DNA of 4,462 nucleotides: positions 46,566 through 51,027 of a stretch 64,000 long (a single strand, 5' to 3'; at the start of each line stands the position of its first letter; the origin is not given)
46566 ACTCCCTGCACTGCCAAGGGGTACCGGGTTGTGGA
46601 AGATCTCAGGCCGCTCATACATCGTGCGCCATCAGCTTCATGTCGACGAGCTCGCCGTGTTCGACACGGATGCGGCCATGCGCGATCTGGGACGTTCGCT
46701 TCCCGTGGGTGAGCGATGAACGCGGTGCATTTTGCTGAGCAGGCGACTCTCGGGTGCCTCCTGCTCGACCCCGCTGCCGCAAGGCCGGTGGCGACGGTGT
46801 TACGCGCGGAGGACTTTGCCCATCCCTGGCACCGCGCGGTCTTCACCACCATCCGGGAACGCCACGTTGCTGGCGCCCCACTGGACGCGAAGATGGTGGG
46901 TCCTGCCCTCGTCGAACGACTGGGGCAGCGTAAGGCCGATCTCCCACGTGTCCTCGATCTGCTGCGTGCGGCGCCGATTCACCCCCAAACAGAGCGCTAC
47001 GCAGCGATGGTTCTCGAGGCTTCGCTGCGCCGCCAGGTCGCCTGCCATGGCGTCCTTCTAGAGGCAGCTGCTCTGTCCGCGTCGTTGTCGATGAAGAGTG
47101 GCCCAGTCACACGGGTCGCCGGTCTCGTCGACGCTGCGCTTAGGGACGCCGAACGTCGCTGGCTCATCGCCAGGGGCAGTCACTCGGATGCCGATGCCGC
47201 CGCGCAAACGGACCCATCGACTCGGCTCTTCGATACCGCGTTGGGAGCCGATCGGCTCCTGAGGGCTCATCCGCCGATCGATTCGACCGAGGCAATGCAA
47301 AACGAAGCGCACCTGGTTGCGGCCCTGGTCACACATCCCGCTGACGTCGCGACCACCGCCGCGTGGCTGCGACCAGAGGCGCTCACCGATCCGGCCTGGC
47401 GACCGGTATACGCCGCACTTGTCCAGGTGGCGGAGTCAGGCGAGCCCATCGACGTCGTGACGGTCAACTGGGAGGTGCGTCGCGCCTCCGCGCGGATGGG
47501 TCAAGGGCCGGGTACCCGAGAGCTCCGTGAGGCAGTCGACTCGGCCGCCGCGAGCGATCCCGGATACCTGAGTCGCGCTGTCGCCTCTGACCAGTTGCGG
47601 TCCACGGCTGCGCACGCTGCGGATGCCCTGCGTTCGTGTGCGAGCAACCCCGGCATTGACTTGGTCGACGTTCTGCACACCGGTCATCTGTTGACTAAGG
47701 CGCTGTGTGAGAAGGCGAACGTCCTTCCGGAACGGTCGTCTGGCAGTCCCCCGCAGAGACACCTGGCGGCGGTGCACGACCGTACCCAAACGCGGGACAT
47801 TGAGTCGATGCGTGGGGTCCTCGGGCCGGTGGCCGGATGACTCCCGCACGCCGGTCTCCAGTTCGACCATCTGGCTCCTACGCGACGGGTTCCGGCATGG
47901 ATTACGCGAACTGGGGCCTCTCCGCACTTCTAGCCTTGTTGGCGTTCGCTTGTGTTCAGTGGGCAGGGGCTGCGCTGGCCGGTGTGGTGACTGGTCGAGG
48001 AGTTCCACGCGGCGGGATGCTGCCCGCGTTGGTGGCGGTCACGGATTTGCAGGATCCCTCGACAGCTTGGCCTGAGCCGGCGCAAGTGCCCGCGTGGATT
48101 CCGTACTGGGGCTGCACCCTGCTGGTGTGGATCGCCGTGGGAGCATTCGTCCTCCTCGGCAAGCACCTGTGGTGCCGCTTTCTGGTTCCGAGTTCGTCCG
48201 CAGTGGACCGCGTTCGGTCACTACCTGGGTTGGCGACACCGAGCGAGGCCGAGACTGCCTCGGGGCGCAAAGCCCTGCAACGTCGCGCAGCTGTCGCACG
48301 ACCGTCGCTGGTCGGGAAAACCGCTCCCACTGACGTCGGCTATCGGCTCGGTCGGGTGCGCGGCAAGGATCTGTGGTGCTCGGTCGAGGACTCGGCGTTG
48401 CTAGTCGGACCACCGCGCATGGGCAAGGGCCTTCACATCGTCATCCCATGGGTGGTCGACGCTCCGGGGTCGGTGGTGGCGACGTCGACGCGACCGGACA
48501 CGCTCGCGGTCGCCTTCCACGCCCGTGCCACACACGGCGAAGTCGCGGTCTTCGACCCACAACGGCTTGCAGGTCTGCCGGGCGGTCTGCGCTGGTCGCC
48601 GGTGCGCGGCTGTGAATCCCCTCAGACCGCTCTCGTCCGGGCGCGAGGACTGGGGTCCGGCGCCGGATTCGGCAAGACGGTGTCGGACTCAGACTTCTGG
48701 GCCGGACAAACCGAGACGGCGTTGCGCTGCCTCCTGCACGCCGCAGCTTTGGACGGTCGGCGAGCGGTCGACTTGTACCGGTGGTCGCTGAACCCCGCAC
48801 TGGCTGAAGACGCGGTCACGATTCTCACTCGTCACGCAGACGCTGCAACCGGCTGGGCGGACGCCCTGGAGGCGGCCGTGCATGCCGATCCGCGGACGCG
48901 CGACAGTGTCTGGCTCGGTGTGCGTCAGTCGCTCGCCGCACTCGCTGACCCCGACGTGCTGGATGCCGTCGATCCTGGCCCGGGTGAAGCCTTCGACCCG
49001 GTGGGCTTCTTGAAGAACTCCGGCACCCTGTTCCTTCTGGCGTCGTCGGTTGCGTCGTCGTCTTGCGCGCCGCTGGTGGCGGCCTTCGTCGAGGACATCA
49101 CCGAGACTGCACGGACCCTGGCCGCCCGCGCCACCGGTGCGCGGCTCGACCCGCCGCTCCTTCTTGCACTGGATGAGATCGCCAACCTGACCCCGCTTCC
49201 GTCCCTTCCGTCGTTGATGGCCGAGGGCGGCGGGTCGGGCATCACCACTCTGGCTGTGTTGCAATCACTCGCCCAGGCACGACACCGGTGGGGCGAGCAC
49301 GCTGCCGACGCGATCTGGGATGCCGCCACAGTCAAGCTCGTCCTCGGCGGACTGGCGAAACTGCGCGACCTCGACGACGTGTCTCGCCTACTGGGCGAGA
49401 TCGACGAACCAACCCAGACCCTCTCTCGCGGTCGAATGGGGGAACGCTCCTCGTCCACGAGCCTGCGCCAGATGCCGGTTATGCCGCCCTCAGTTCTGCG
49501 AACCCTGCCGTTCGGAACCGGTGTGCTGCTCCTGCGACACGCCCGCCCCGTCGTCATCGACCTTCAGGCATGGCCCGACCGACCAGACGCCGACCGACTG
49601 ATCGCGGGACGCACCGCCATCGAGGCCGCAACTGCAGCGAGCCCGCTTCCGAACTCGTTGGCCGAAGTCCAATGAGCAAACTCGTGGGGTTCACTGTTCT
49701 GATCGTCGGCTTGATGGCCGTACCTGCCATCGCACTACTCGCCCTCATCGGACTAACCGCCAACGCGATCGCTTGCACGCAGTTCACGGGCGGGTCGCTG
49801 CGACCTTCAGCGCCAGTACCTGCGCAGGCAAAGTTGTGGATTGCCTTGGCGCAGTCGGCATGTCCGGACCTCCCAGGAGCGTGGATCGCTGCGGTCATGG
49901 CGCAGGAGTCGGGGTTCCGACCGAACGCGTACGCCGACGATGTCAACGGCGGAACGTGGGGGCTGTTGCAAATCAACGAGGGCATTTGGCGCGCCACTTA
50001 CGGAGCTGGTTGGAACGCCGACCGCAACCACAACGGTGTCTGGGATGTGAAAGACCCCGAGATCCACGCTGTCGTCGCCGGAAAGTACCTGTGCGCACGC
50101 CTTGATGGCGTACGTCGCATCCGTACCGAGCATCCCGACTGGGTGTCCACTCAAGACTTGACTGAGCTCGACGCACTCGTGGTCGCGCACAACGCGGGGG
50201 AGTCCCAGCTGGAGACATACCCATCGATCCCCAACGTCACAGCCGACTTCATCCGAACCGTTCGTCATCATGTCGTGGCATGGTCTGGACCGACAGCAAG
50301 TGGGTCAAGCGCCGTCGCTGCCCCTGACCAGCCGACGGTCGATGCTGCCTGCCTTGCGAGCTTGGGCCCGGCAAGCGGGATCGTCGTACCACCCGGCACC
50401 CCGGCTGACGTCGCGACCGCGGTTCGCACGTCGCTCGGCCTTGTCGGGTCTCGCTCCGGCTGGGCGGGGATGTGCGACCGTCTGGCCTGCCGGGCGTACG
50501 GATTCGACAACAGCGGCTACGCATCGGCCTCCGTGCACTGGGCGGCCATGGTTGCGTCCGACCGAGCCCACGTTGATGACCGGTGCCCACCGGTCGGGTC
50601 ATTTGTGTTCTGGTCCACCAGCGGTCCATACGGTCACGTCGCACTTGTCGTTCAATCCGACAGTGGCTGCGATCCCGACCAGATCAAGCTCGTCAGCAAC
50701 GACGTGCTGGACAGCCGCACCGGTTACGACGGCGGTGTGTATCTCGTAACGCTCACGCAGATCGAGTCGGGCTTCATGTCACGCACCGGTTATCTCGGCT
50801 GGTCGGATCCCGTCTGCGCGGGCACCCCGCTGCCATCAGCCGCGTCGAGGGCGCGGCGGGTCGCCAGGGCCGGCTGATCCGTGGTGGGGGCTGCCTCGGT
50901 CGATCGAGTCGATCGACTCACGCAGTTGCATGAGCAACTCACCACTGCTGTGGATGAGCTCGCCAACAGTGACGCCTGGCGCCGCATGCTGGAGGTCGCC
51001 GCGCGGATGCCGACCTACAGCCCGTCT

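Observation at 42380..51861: Conjugative T4SS-like module with no relaxase in the window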

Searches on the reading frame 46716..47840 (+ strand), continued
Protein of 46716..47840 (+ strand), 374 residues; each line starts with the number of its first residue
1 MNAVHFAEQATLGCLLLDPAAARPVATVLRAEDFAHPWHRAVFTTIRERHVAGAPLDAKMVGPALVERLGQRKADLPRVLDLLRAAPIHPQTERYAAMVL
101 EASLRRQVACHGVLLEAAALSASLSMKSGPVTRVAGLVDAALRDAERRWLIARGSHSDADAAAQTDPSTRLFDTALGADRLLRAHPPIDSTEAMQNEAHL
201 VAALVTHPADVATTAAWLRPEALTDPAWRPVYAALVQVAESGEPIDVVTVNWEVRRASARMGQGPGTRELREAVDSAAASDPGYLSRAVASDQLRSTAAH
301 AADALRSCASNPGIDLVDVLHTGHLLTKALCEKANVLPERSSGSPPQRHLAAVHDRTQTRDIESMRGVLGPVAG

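Call 39: find_related_loci(query=A2, collection=metagenome_contigs, flank=10000)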
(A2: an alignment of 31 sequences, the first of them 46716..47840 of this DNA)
Query A2 (374 aa) in metagenome_contigs; peptide patterns used: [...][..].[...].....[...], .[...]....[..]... (x = any residue, [..] = any of these).
223 stretches matched a pattern; 86 encode a relative of the query (tblastn E <= 1e-3); the best 80 are kept; 79 distinct loci.
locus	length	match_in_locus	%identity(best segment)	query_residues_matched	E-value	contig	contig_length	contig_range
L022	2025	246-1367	56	1-374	4e-136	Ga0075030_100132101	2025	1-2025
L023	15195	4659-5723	58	1-356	6e-111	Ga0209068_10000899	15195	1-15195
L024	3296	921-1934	54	1-339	1e-98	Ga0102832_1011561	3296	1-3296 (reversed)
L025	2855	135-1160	58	1-337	6e-98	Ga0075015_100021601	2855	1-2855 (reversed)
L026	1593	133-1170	51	1-346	2e-85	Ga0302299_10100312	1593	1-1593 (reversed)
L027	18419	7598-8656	44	1-354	3e-77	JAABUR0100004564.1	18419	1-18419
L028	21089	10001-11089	43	2-374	5e-75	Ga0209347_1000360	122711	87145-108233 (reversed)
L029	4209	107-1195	43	2-374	4e-75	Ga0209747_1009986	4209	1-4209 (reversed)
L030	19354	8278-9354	43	1-360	4e-75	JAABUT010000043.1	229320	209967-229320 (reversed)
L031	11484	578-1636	43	2-353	4e-73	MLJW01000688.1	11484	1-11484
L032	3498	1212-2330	41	2-374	1e-65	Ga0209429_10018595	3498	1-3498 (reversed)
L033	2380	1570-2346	44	2-258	4e-60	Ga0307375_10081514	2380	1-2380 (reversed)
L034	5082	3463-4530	37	2-355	4e-57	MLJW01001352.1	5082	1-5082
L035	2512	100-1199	44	2-374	1e-62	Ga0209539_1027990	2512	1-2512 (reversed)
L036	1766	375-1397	39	2-339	1e-55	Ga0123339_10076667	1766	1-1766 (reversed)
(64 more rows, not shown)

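Call 67: predict_structure(alignment_id=A2)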
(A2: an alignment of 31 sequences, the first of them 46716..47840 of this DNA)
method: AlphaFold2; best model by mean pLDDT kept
length: 374 residues; sequences in the alignment: 31
mean_pLDDT: 84.6   pTM: 0.78
mean pLDDT of the five models: 84.6, 84.5, 84.0, 83.4, 82.3
residues with pLDDT >= 90: 250; 70-90: 69; 50-70: 8; < 50: 47
segments of 3 or more residues with pLDDT < 50: 156-169, 342-374
pLDDT, mean of each block of 10 residues (from residue 1): 89 92 89 93 93 89 90 86 90 93 94 94 92 92 91 62 45 80 90 94 94 93 92 95 93 90 90 93 93 94 95 93 95 88 40 33 36 40
secondary structure, 60 per line:
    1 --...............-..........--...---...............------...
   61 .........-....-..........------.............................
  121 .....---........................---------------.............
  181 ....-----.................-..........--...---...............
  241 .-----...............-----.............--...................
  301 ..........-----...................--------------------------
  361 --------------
elements in order: H3-17 H19-28 H37-51 H58-69 H71-74 H76-85 H92-125 H129-152 H168-184 H190-206 H208-217 H226-241 H247-261 H267-279 H282-310 H316-334

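Call 70: fold_search(model_id=the predicted structure, library=pdb)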
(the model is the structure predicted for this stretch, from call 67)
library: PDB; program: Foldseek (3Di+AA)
matches with E <= 10: 316; with E <= 0.001: 0
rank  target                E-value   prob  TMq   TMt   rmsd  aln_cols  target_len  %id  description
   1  2r6a_A                1.8e-03  1.00  0.29  0.26  12.0       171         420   24  Crystal Form BH1 (released 2007-11-06)
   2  2vye_B                1.9e-03  1.00  0.27  0.26  19.0       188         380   22  Crystal Structure of the DnaC-ssDNA complex (released 2008-12-30)
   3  2r6d_A                2.0e-03  1.00  0.28  0.26  12.2       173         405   25  Crystal Form B1 (released 2008-06-10)
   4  8a3v_A                2.0e-03  1.00  0.30  0.25  17.8       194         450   22  Crystal structure of the Vibrio cholerae replicative helicase (VcDnaB) in complex with its loader protein (VcDciA) (released 2023-02-15)
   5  4esv_L                2.4e-03  1.00  0.29  0.26  18.6       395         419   15  A New Twist on the Translocation Mechanism of Helicases from the Structure of DnaB with its Substrates (released 2012-10-24)
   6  2r6e_A                2.6e-03  1.00  0.29  0.28   7.7       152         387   26  Crystal Form B2 (released 2007-11-06)
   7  2r6a_B                2.6e-03  1.00  0.29  0.29  19.7       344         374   17  Crystal Form BH1 (released 2007-11-06)
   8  7t20_A                2.7e-03  1.00  0.30  0.25  18.2       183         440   20  E. coli DnaB bound to ssDNA and AMPPNP (released 2022-12-14)
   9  7t21_A                2.9e-03  1.00  0.30  0.25  17.2       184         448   20  E. coli DnaB bound to ssDNA and ADP-AlF4 (released 2023-01-18)
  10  9oa1_B                2.9e-03  1.00  0.29  0.25  16.6       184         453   22  Ecoli DnaB helicase and Phage Lambda loader P with ADP-Mg in a 6:5 stoichiometry ratio. (released 2025-07-16)
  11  9oa1_D                3.5e-03  1.00  0.27  0.22  16.7       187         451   21  Ecoli DnaB helicase and Phage Lambda loader P with ADP-Mg in a 6:5 stoichiometry ratio. (released 2025-07-16)
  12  4esv_G                3.9e-03  1.00  0.28  0.25  22.8       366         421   17  A New Twist on the Translocation Mechanism of Helicases from the Structure of DnaB with its Substrates (released 2012-10-24)
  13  4esv_J                3.9e-03  1.00  0.27  0.24  20.5       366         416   17  A New Twist on the Translocation Mechanism of Helicases from the Structure of DnaB with its Substrates (released 2012-10-24)
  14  8a3v_B                4.1e-03  1.00  0.30  0.25  19.6       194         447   22  Crystal structure of the Vibrio cholerae replicative helicase (VcDnaB) in complex with its loader protein (VcDciA) (released 2023-02-15)
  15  2q6t_D                4.1e-03  1.00  0.29  0.27  28.1       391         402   18  Crystal structure of the Thermus aquaticus DnaB monomer (released 2007-07-24)
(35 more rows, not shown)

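Call 75: search_protein_families(library=pfam, proteins=[L030:15788-16372:+, L030:16369-17664:+, L030:17808-18506:+, L030:18858-19235:+], max_evalue=0.05)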
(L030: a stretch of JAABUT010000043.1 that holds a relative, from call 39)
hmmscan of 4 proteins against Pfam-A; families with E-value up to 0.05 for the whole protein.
L030:15788-16372:+ (194 aa): 0 families

L030:16369-17664:+ (431 aa): 0 families

L030:17808-18506:+ (232 aa): 14 families
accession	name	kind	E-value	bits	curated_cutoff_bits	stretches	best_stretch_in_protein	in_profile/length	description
PF13011.12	LZ_Tnp_IS481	-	9.3e-14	51.9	22.2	1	32-90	12-71/85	leucine-zipper of insertion element IS481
PF13551.12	HTH_29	-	5.5e-13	49.2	28.1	1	38-95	5-63/64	Winged helix-turn helix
PF13518.12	HTH_28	-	3.8e-12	46.5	25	1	37-84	5-52/52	Helix-turn-helix domain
PF13384.12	HTH_23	-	2e-08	34.3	24.6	1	37-76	10-49/50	Homeodomain-like domain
PF13565.12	HTH_32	-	5.6e-08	33.6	33.7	1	60-95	1-34/73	Homeodomain-like domain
PF01527.26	HTH_Tnp_1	-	7.9e-05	23.2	24.1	1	41-79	20-57/75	Transposase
PF02796.21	HTH_7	-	0.0011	19.5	23.8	1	35-63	12-40/45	Helix-turn-helix domain of resolvase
PF06056.18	Terminase_5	-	0.0011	19.3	20.3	1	44-79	13-47/58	Putative ATPase subunit of terminase (gpP-like)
PF12728.13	HTH_17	-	0.0029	18.3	27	1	48-67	5-24/51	Helix-turn-helix domain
PF00376.29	MerR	-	0.003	17.8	28.2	1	48-66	3-21/38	MerR family regulatory protein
PF07037.17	YfeC-like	-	0.0058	17.4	22.9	1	47-69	3-25/122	Transcription regulator YfeC-like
PF15943.11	YdaS_toxin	-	0.015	15.5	30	1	49-67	13-34/65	Bacterial toxin YdaS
PF00356.27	LacI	-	0.031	14.5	27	0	49-61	4-16/46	Bacterial regulatory proteins, lacI family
PF01381.28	HTH_3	-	0.039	14.4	23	0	49-66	14-31/55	Helix-turn-helix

L030:18858-19235:+ (125 aa): 0 families

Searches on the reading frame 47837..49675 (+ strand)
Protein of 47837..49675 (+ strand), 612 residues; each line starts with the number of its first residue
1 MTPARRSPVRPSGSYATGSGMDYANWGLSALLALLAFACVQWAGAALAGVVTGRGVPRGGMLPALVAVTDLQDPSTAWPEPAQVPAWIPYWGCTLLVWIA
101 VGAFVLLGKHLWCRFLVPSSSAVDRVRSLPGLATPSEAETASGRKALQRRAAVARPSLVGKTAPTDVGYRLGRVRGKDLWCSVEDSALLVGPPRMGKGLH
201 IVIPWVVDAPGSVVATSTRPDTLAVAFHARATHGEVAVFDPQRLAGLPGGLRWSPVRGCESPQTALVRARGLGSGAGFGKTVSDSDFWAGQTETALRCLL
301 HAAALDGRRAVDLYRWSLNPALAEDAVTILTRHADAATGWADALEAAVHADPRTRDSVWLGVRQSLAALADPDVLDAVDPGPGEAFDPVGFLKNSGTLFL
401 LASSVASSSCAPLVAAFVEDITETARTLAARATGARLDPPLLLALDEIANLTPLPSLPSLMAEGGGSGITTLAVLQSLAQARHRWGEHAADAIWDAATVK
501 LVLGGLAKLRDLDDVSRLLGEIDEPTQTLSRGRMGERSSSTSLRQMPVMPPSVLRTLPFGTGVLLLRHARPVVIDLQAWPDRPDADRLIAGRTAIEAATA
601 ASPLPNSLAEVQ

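Call 4: search_protein_families(library=pfam, proteins=[window:47837-49675:+], max_evalue=0.01)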
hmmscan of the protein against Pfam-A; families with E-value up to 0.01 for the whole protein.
window:47837-49675:+ (612 aa): 3 families
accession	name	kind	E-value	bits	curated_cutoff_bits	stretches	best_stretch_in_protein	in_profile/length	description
PF12696.13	TraG-D_C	-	8.6e-27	94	22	1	440-558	1-125/126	TraM recognition site of TraD and TraG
PF02534.20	T4SS-DNA_transf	-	2.3e-21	76.6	20.1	1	175-579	34-445/468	Type IV secretory system Conjugative DNA transfer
PF10412.15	TrwB_AAD_bind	-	3.7e-12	46.3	20.5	1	323-569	133-378/387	Type IV secretion-system coupling protein DNA-binding domain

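Call 11: search_protein_families(library=ncbifam, proteins=[window:47837-49675:+], max_evalue=0.01)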
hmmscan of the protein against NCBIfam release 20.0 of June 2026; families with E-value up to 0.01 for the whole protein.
window:47837-49675:+ (612 aa): 5 families
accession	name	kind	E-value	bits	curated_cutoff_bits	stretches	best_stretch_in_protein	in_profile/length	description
NF045973.1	conju_CD1115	equivalog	3.7e-16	59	250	1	398-579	251-435/442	VirD4-like conjugal transfer protein, CD1115 family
NF010450.0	PRK13876.1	subfamily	1.5e-08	33.3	674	1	167-242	127-202/667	IncP-type conjugal transfer protein TraG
TIGR02759.1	TraD_Ftype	equivalog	7e-05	21.8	521.35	1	393-524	366-493/566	type IV conjugative transfer system coupling protein TraD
NF010424.0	PRK13850.1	equivalog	0.00057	18.2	681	1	185-239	140-193/670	type IV secretion system ATPase VirD4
NF010394.0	PRK13822.1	subfamily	0.001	17.9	443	1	442-546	480-587/643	conjugal transfer coupling protein TraG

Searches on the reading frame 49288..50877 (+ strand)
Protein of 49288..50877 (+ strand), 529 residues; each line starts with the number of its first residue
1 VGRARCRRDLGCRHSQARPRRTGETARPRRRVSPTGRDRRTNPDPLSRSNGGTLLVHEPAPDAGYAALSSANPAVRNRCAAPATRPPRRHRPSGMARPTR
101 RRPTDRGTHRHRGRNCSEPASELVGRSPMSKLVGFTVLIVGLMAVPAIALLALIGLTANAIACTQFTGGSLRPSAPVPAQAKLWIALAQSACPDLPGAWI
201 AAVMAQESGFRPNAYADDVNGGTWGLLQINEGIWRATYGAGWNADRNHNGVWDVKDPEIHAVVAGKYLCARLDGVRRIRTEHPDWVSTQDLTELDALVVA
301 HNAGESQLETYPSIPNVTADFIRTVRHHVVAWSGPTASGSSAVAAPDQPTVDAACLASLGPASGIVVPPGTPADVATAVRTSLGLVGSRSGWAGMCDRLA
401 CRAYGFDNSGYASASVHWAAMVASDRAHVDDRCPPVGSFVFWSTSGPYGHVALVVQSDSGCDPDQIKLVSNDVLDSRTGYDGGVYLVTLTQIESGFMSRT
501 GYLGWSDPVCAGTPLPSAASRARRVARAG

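Call 4: search_protein_families(library=pfam, proteins=[window:49288-50877:+], max_evalue=0.01)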
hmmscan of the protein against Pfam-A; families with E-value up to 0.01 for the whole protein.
window:49288-50877:+ (529 aa): 2 families
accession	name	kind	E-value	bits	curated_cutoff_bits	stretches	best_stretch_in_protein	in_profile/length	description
PF01464.25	SLT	-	1.4e-06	28.3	21.3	1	197-310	14-103/117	Transglycosylase SLT domain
PF05257.22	CHAP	-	0.00015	22.7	26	1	395-457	10-69/81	CHAP domain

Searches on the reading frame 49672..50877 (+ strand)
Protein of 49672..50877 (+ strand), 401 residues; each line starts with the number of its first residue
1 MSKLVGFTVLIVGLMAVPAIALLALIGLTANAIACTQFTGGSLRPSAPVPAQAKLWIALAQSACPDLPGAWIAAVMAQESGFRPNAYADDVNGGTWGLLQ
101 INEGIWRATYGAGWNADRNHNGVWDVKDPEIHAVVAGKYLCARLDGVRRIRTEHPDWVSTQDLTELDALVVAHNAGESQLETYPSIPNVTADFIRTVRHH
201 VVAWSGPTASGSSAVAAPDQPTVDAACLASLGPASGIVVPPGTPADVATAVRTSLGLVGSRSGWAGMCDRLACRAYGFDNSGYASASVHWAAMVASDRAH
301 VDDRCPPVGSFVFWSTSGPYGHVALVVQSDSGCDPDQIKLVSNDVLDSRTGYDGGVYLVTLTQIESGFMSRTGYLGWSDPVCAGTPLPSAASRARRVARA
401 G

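Call 11: search_protein_families(library=ncbifam, proteins=[window:49672-50877:+], max_evalue=0.01)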
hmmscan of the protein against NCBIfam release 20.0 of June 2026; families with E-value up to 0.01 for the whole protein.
window:49672-50877:+ (401 aa): 1 family
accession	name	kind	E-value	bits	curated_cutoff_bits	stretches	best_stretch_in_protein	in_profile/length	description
NF052397.1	AggPromo_Cterm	subfamily_domain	0.0099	16.3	40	0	73-122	6-53/80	aggregation-promoting factor C-terminal-like domain-containing protein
